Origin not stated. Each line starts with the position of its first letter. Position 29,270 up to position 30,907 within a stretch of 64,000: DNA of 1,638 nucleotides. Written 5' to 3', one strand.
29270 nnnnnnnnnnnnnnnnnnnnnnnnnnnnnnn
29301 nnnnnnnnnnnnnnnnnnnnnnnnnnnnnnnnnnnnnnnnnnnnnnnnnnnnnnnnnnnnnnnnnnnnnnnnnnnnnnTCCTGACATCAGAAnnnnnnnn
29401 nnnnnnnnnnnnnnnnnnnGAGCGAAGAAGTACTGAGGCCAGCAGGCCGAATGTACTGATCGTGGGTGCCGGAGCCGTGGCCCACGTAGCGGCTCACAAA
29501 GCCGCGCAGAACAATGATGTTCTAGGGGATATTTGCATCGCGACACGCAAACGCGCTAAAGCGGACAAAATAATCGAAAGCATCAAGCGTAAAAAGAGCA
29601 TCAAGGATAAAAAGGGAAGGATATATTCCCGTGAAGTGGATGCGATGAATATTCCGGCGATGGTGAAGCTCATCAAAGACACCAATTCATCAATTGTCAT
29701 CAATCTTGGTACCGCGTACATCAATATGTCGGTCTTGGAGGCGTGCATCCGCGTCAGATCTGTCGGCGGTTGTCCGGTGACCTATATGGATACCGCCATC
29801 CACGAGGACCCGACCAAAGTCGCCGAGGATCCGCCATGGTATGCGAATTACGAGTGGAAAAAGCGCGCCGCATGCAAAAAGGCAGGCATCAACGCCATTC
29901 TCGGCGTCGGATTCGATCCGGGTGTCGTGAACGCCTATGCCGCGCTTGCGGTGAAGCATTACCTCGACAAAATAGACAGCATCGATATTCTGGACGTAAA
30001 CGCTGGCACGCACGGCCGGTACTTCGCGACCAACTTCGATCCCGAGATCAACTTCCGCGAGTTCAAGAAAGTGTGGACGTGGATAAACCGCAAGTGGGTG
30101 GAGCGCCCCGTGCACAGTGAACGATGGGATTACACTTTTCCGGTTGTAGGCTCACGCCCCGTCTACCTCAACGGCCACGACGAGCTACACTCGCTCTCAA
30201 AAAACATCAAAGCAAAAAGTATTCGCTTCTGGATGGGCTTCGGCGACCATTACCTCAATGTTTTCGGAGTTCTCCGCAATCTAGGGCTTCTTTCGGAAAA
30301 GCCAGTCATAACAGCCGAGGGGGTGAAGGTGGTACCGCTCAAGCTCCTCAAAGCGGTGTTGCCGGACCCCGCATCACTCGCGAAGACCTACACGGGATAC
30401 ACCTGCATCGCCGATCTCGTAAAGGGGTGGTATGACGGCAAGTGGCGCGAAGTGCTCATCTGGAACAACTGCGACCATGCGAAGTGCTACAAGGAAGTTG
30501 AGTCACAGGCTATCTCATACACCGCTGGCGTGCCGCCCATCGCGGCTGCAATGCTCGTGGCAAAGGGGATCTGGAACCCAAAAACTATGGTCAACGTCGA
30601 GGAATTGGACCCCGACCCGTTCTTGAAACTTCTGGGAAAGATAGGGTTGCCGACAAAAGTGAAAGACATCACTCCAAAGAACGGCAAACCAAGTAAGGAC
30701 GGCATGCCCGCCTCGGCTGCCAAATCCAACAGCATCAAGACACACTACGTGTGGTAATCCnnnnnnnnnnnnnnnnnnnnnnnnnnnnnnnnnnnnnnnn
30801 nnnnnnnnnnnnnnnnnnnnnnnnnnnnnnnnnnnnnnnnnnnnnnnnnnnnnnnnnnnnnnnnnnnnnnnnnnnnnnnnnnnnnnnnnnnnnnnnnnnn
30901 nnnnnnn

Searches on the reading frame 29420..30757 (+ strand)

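Call 95: search_protein_families(library=pfam, proteins=[window:29420-30757:+], max_evalue=0.00001)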
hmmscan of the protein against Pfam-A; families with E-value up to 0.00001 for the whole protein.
window:29420-30757:+ (445 aa): 2 families
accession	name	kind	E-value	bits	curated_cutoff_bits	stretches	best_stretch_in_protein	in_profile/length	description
PF16653.10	Sacchrp_dh_C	-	9.7e-31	108.3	31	1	164-409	1-264/265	Saccharopine dehydrogenase C-terminal domain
PF03435.24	Sacchrp_dh_NADP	-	5.7e-24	85.3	25.1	1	12-160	1-129/129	Saccharopine dehydrogenase NADP binding domain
